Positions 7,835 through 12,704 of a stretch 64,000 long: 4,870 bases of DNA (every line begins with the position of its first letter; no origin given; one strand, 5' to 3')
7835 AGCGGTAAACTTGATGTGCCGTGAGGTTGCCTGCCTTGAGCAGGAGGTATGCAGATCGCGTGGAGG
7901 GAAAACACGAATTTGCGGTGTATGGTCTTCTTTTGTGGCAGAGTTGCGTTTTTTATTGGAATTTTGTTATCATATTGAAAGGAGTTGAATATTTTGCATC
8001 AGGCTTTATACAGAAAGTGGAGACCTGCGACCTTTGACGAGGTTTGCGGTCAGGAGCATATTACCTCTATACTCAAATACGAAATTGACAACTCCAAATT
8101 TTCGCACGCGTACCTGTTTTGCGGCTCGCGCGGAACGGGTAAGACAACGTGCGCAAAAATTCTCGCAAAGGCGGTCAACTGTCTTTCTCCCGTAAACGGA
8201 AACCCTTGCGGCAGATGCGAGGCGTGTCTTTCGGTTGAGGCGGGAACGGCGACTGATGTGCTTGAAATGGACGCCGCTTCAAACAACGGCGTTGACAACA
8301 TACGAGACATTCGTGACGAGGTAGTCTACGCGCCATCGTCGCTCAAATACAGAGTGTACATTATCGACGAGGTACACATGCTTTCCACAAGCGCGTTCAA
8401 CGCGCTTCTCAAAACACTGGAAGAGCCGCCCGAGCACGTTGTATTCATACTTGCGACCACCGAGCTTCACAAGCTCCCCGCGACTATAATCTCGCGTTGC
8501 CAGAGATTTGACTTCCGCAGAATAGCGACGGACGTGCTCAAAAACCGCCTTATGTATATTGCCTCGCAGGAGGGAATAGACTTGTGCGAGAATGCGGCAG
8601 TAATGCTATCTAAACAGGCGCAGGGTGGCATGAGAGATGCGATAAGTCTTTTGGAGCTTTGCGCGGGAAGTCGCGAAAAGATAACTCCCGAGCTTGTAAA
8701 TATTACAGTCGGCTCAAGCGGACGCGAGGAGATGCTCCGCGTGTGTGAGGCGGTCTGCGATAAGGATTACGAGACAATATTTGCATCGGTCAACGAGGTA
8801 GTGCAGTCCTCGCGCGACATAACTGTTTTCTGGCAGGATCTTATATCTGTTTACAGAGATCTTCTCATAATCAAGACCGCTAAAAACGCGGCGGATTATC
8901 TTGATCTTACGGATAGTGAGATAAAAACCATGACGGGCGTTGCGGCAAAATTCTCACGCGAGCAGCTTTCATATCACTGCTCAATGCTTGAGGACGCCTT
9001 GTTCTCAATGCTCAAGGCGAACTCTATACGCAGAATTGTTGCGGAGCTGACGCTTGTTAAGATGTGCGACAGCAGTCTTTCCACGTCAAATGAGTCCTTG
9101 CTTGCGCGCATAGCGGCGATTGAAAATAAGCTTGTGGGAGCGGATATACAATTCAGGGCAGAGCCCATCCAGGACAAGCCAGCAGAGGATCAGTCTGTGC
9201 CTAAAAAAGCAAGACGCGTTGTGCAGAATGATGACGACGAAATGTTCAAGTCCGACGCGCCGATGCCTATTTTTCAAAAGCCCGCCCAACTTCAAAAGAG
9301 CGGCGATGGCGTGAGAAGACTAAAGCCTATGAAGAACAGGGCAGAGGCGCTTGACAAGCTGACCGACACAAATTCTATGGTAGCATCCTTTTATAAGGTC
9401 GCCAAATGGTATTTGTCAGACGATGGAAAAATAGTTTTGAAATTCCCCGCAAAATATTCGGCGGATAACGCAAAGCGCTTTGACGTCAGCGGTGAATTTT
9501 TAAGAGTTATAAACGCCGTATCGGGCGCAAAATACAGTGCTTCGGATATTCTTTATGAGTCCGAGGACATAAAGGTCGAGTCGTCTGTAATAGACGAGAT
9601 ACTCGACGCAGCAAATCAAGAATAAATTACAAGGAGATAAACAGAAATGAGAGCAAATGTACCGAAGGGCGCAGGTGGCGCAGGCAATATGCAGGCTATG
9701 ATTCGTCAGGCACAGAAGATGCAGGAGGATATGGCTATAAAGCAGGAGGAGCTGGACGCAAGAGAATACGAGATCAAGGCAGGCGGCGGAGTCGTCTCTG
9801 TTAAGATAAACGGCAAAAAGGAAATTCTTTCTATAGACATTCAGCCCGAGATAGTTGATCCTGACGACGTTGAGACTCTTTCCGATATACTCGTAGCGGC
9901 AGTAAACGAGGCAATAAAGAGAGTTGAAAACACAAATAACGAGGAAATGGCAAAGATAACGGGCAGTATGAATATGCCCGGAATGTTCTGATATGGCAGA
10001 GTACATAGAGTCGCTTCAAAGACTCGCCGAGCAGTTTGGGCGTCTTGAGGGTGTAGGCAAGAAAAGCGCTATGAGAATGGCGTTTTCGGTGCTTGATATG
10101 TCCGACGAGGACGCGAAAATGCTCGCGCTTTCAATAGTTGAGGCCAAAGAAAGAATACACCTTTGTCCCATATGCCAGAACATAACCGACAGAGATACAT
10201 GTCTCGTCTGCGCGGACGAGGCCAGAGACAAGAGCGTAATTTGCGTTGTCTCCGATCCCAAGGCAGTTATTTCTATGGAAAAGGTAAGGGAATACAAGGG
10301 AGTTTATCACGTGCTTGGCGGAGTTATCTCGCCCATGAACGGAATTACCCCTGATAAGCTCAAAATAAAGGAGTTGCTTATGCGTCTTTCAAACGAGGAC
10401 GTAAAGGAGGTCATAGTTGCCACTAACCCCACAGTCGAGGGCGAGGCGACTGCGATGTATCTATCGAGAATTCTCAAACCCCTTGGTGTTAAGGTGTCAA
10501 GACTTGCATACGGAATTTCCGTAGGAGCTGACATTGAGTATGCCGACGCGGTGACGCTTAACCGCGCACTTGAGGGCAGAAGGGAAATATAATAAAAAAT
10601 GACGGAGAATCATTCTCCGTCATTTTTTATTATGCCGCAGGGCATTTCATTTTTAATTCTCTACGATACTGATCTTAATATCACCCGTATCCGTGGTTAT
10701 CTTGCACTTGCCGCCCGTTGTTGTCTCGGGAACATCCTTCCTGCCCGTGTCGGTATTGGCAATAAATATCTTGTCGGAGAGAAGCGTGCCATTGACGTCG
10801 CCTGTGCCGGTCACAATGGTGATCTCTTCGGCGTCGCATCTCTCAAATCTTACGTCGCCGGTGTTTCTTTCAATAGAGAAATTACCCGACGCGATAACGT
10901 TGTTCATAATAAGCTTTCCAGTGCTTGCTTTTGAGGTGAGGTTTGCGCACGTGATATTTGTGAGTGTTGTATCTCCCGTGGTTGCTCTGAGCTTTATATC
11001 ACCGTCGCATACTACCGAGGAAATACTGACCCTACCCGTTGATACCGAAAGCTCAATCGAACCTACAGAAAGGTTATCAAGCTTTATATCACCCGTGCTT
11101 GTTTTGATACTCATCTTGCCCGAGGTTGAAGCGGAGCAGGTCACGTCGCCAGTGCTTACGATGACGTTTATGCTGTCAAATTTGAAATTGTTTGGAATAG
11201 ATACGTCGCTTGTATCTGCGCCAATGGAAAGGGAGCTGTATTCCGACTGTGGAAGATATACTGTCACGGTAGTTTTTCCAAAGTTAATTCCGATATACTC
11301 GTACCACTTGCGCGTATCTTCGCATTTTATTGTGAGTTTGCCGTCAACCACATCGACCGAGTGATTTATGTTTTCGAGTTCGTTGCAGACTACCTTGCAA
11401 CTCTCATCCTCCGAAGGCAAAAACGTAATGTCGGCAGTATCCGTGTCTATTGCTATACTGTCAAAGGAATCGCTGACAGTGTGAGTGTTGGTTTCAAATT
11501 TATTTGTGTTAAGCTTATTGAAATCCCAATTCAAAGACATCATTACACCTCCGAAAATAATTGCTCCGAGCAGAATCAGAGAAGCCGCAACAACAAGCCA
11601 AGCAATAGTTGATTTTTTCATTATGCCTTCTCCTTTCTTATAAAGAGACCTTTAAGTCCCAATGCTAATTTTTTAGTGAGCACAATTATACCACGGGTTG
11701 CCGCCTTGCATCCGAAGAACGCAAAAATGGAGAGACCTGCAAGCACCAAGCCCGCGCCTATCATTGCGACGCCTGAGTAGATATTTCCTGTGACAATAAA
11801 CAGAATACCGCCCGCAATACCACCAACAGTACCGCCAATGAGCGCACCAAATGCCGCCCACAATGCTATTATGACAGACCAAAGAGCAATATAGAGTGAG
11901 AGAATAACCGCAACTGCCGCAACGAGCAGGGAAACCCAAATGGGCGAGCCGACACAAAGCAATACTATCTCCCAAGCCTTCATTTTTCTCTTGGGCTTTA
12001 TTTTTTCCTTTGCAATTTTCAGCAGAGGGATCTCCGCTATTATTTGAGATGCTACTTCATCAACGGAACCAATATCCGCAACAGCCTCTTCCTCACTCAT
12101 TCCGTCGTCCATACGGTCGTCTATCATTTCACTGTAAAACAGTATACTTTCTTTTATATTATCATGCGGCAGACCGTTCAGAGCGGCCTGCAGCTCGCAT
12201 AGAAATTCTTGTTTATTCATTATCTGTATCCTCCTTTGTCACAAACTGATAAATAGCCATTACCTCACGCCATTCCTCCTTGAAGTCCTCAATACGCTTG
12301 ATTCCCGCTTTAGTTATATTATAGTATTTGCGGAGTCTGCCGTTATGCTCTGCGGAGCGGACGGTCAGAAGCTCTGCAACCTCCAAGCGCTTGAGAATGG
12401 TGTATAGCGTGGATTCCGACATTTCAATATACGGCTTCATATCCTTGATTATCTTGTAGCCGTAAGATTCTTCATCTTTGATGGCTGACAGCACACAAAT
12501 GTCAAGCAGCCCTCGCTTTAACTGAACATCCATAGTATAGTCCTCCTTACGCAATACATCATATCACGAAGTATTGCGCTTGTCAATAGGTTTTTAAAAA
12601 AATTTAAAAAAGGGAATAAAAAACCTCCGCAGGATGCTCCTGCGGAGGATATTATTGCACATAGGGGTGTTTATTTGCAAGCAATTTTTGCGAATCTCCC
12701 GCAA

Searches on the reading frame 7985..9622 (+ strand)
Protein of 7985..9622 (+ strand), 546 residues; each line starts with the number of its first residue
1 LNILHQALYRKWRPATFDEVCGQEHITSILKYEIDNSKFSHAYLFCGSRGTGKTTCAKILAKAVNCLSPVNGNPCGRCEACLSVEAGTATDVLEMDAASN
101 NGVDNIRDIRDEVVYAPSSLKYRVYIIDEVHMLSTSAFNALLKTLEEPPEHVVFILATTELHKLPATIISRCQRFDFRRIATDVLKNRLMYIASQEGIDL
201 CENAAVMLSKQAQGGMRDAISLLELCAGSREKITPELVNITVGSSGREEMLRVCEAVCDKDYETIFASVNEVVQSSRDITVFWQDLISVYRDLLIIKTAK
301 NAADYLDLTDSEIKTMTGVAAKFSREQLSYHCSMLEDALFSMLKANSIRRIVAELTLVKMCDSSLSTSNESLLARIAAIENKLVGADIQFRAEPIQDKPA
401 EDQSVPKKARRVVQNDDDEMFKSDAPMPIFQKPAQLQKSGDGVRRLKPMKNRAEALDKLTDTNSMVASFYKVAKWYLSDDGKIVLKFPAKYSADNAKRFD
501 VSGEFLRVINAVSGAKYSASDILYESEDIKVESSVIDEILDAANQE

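Call 64: find_homologous_proteins(query=window:7985-9622:+, max_evalue=1e-80)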
Query window:7985-9622:+ (546 aa): 7998 proteins with E <= 1e-80 among 8000 candidates; the best 120 are listed.
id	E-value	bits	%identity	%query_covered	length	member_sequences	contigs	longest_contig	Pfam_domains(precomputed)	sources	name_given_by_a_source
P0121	0.0e+0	1183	99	99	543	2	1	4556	PF12169.14,PF13604.13,PF25361.2,PF00004.36,PF13401.13,PF22608.3,PF05496.19,PF13177.13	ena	-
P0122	0.0e+0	1163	96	99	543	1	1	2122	PF12169.14,PF25361.2,PF00004.36,PF13401.13,PF22608.3,PF05496.19,PF13177.13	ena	-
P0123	0.0e+0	1101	91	99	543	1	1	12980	PF12169.14,PF13604.13,PF25361.2,PF00004.36,PF13401.13,PF22608.3,PF05496.19,PF13177.13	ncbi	-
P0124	0.0e+0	1097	91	99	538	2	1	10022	PF12169.14,PF13604.13,PF00004.36,PF22608.3,PF05496.19,PF13177.13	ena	-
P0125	0.0e+0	1089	89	99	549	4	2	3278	PF12169.14,PF13604.13,PF25361.2,PF00004.36,PF13401.13,PF22608.3,PF05496.19,PF13177.13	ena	-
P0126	0.0e+0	1061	89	99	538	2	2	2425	PF12169.14,PF13604.13,PF00004.36,PF22608.3,PF05496.19,PF13177.13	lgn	-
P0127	0.0e+0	1059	88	99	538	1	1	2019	PF12169.14,PF25361.2,PF00004.36,PF13401.13,PF22608.3,PF05496.19,PF13177.13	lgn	-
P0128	0.0e+0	1052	88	99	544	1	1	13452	PF12169.14,PF25361.2,PF00004.36,PF13401.13,PF22608.3,PF13177.13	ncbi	-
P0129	0.0e+0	1044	86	99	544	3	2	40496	PF12169.14,PF13604.13,PF25361.2,PF00004.36,PF22608.3,PF05496.19,PF13177.13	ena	-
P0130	0.0e+0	1031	85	99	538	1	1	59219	PF12169.14,PF25361.2,PF00004.36,PF13401.13,PF22608.3,PF05496.19,PF13177.13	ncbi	-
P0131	0.0e+0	1029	85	99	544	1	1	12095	PF12169.14,PF25361.2,PF00004.36,PF13401.13,PF22608.3,PF05496.19,PF13177.13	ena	-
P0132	0.0e+0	1027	85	99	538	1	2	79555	PF12169.14,PF25361.2,PF00004.36,PF13401.13,PF22608.3,PF05496.19,PF13177.13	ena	-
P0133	1.2e-289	979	83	99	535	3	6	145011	PF12169.14,PF13604.13,PF00004.36,PF13401.13,PF22608.3,PF05496.19,PF13177.13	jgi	-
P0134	5.5e-279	944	78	100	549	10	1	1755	PF12169.14,PF13604.13,PF00004.36,PF13401.13,PF22608.3,PF05496.19,PF13177.13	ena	-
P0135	5.5e-279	944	79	100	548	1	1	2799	PF12169.14,PF00004.36,PF13401.13,PF22608.3,PF13177.13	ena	-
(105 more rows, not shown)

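Call 65: find_encoding_contigs(protein=P0123, flank=10000, max_places=2)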
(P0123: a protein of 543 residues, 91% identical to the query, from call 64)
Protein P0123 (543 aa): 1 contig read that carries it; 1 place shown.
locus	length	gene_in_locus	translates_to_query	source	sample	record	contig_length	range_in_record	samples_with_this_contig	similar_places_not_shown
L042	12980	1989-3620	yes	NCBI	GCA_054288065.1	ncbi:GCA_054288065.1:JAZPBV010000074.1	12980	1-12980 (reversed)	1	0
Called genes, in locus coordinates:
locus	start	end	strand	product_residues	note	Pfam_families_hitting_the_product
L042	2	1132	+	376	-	?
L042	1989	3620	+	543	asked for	PF05496:RuvB_N (faint), PF13177:DNA_pol3_delta2, PF00004:AAA, PF13401:AAA_22 (faint), PF13604:AAA_30 (faint), PF22608:DNAX_ATPase_lid, PF25361:AAA_lid_RFC1 (faint), PF12169:DNA_pol3_gamma3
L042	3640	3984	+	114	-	PF02575:YbaB_DNA_bd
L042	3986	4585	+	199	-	PF21176:RecR_HhH, PF02132:RecR_ZnF (weak), PF13662:Toprim_4, PF01751:Toprim, PF21175:RecR_C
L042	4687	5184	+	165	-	PF01797:Y1_Tnp (weak)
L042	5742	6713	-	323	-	-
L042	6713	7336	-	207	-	PF22564:HAAS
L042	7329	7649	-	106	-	PF03551:PadR, PF13601:HTH_34 (faint)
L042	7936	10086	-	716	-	PF01751:Toprim (weak), PF01131:Topoisom_bac, PF13342:Toprim_Crpt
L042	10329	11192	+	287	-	PF02645:DegV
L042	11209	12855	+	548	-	PF02734:Dak2, PF21645:FakA-like_M, PF13684:FakA-like_C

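Call 66: find_encoding_contigs(protein=P0124, flank=10000, max_places=2)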
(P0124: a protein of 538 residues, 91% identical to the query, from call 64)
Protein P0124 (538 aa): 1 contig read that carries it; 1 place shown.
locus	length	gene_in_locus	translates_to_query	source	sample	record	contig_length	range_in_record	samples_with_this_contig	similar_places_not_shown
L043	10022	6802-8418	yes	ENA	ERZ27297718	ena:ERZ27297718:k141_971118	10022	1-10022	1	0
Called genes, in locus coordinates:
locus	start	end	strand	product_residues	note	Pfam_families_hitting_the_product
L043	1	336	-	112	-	?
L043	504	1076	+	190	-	PF01613:Flavin_Reduct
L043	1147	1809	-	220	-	-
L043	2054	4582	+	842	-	PF02739:5_3_exonuc_N, PF01367:5_3_exonuc, PF00476:DNA_pol_A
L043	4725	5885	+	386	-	PF13303:PTS_EIIC_2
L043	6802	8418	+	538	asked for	PF05496:RuvB_N (faint), PF13177:DNA_pol3_delta2, PF00004:AAA, PF13604:AAA_30 (faint), PF22608:DNAX_ATPase_lid (weak), PF12169:DNA_pol3_gamma3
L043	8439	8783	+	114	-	PF02575:YbaB_DNA_bd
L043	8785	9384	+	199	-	PF21176:RecR_HhH, PF02132:RecR_ZnF (weak), PF13662:Toprim_4, PF01751:Toprim, PF21175:RecR_C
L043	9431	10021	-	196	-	?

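Call 67: find_encoding_contigs(protein=P0130, flank=10000, max_places=2)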
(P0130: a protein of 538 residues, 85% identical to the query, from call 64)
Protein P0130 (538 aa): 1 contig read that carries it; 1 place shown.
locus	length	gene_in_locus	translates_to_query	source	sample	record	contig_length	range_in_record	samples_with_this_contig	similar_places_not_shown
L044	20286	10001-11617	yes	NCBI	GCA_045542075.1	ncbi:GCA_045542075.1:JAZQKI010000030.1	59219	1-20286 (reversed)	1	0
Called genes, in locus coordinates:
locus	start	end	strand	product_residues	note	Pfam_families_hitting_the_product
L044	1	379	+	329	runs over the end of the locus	PF07451:SpoVAD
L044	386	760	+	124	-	PF03862:SpoVAC_SpoVAEB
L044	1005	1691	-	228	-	PF04542:Sigma70_r2, PF04545:Sigma70_r4, PF01381:HTH_3 (weak)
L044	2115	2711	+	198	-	PF09515:Thia_YuaJ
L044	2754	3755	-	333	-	PF00579:tRNA-synt_1b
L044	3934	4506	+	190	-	PF01613:Flavin_Reduct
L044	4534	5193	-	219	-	PF08239:SH3_3 (faint)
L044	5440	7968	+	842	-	PF02739:5_3_exonuc_N, PF01367:5_3_exonuc, PF00476:DNA_pol_A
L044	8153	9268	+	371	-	PF13303:PTS_EIIC_2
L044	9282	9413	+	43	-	-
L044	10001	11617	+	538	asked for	PF05496:RuvB_N (faint), PF13177:DNA_pol3_delta2, PF00004:AAA, PF13401:AAA_22 (faint), PF22608:DNAX_ATPase_lid (weak), PF25361:AAA_lid_RFC1 (faint), PF12169:DNA_pol3_gamma3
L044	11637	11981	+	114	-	PF02575:YbaB_DNA_bd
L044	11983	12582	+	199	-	PF21176:RecR_HhH, PF02132:RecR_ZnF (weak), PF13662:Toprim_4, PF01751:Toprim, PF21175:RecR_C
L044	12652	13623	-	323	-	PF13349:DUF4097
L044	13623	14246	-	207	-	PF22564:HAAS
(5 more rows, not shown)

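Call 76: search_protein_families(library=ncbifam, proteins=[L042:4687-5184:+], max_evalue=0.01)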
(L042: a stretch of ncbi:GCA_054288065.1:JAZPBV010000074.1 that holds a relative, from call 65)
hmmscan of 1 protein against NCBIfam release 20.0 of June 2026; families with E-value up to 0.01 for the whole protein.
L042:4687-5184:+ (165 aa): 2 families
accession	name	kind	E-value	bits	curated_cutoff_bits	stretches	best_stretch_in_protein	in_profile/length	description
NF047646.1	REP_Tyr_transpos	equivalog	9.7e-24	83.9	80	1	21-156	7-134/146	REP-associated tyrosine transposase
NF033573.1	transpos_IS200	equivalog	0.00028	21.1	55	1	25-149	12-124/126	IS200/IS605 family transposase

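Call 77: search_protein_families(library=pfam, proteins=[L042:4687-5184:+], max_evalue=0.01)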
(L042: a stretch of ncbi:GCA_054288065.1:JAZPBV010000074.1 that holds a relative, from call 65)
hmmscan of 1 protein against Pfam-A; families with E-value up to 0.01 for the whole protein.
L042:4687-5184:+ (165 aa): 1 family
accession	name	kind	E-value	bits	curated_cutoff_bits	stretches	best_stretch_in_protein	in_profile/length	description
PF01797.21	Y1_Tnp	-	2e-06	28.4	23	1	25-151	6-120/121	Transposase IS200 like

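Call 79: find_homologous_proteins(query=L042:4687-5181:+, max_evalue=1e-20)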
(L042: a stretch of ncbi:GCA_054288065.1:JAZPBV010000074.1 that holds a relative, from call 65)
Query L042:4687-5181:+ (165 aa): 1955 proteins with E <= 1e-20 among 2689 candidates; the best 120 are listed.
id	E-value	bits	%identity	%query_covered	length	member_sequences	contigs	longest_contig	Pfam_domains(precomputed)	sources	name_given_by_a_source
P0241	1.1e-101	355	95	100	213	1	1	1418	PF01797.22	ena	-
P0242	2.0e-100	351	93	100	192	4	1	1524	PF01797.22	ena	-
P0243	4.8e-100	350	93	100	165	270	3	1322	PF01797.22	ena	-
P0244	1.6e-98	345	90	100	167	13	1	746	PF01797.22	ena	-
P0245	3.5e-97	341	83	100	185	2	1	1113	PF01797.22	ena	-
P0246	4.3e-97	340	83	100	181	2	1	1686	PF01797.22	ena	-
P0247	1.3e-93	329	85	100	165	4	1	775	PF01797.22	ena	-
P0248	8.3e-92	323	78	100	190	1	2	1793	PF01797.22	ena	-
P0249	9.6e-92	323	86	100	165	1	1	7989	PF01797.22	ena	-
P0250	1.2e-91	323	85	100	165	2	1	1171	PF01797.22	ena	-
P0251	1.7e-91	322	82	100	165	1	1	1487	PF01797.22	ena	-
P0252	1.8e-91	322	82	100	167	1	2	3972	PF01797.22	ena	-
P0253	3.3e-91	321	85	100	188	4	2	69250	PF01797.22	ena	-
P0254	6.3e-91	320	87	97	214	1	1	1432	PF01797.22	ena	-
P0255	6.3e-91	320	86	99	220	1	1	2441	PF01797.22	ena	-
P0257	2.0e-90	319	84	100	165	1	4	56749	PF01797.22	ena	-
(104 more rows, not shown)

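Call 80: find_encoding_contigs(protein=P0243, flank=3000, max_places=10)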
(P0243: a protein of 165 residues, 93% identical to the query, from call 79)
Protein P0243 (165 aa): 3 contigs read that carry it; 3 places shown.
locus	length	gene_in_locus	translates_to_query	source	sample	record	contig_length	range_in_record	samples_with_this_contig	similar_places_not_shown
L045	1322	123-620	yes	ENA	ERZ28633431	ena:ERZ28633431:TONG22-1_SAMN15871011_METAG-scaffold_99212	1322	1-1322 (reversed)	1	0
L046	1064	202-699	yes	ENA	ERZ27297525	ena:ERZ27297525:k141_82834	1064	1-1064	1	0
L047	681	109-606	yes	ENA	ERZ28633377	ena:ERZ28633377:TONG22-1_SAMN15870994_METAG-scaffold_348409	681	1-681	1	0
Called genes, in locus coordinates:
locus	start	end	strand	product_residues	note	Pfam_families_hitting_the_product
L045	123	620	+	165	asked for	PF01797:Y1_Tnp (weak)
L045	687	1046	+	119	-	-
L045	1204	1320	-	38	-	?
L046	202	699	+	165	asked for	PF01797:Y1_Tnp (weak)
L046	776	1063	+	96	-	?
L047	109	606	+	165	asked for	PF01797:Y1_Tnp (weak)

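Call 81: find_encoding_contigs(protein=P0257, flank=4000, max_places=10)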
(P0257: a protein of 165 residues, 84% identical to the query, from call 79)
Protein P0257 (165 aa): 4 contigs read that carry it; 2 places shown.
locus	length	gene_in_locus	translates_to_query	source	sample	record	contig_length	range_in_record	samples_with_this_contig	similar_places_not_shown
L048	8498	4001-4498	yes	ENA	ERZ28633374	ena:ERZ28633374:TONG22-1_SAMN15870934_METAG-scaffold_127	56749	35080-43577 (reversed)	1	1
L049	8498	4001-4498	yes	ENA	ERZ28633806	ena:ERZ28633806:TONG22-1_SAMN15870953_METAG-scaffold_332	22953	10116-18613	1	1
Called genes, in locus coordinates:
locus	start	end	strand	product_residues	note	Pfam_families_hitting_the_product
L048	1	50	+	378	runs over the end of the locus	PF02653:BPD_transp_2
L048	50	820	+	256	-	PF00005:ABC_tran, PF13304:AAA_21 (faint)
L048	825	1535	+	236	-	PF00005:ABC_tran, PF13304:AAA_21 (faint)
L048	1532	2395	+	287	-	PF12541:DUF3737, PF13229:Beta_helix (faint)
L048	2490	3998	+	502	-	PF08757:CotH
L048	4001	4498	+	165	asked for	PF01797:Y1_Tnp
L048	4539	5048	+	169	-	-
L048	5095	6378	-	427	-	PF00291:PALP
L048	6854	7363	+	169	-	PF02620:YceD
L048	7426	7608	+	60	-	PF01783:Ribosomal_L32p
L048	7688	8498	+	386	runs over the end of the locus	PF05698:Trigger_C (weak)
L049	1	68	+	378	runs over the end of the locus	PF02653:BPD_transp_2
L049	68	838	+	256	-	PF00005:ABC_tran, PF13304:AAA_21 (faint)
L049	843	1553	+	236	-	PF00005:ABC_tran, PF13304:AAA_21 (faint)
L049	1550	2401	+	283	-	PF12541:DUF3737, PF13229:Beta_helix (faint)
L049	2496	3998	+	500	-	PF08757:CotH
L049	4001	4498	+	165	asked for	PF01797:Y1_Tnp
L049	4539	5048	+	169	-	-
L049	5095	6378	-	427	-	PF00291:PALP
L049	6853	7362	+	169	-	PF02620:YceD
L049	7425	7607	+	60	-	PF01783:Ribosomal_L32p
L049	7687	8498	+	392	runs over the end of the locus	PF05698:Trigger_C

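Call 105: list_cluster_members(proteins=[P0123, P0130, P0006, P0121])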
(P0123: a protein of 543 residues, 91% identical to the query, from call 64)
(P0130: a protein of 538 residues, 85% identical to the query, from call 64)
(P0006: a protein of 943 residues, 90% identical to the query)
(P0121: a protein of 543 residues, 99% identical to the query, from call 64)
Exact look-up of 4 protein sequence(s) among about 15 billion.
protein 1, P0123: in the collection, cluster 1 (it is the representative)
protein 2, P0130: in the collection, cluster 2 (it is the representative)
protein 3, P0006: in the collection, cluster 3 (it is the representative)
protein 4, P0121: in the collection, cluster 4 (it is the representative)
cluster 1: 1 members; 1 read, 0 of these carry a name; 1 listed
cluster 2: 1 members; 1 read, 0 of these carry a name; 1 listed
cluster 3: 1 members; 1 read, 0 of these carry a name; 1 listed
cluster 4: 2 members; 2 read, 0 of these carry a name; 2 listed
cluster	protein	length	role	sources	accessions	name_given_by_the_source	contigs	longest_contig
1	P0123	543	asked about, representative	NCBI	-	-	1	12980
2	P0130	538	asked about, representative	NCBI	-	-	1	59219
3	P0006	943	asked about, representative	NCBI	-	-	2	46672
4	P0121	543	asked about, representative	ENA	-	-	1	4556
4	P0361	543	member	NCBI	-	-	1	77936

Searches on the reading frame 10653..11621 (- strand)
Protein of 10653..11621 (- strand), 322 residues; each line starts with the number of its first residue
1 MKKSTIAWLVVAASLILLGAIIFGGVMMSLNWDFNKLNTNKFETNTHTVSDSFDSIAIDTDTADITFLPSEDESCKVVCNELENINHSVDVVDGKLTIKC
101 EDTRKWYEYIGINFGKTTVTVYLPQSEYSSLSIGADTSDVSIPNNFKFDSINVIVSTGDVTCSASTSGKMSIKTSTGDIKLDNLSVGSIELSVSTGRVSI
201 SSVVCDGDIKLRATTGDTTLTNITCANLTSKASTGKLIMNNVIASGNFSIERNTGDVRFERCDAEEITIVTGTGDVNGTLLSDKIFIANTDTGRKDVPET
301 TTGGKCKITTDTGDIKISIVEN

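Call 51: search_protein_families(library=pfam, proteins=[window:10653-11621:-], max_evalue=0.00001)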
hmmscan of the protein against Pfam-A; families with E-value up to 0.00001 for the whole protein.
window:10653-11621:- (322 aa): 2 families
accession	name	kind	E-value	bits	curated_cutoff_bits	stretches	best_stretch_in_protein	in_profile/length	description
PF13349.12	DUF4097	-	1.1e-29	104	22.9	2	54-233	2-183/247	Toastrack DUF4097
PF10988.14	DUF2807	-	1.9e-06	28.2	24.2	1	62-223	10-151/181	Putative auto-transporter adhesin, head GIN domain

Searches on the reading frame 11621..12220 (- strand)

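Call 51: search_protein_families(library=pfam, proteins=[window:11621-12220:-], max_evalue=0.00001)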
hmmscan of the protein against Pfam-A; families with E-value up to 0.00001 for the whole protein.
window:11621-12220:- (199 aa): 1 family
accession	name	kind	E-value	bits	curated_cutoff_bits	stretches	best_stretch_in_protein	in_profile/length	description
PF22564.2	HAAS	-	1.6e-11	44.9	27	1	5-58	1-54/55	HAAS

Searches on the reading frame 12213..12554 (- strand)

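Call 51: search_protein_families(library=pfam, proteins=[window:12213-12554:-], max_evalue=0.00001)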
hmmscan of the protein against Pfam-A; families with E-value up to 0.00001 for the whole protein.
window:12213-12554:- (113 aa): 1 family
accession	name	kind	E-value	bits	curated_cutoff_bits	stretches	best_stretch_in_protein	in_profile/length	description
PF03551.20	PadR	-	4.9e-17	62.1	27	1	21-89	1-74/75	Transcriptional regulator PadR-like family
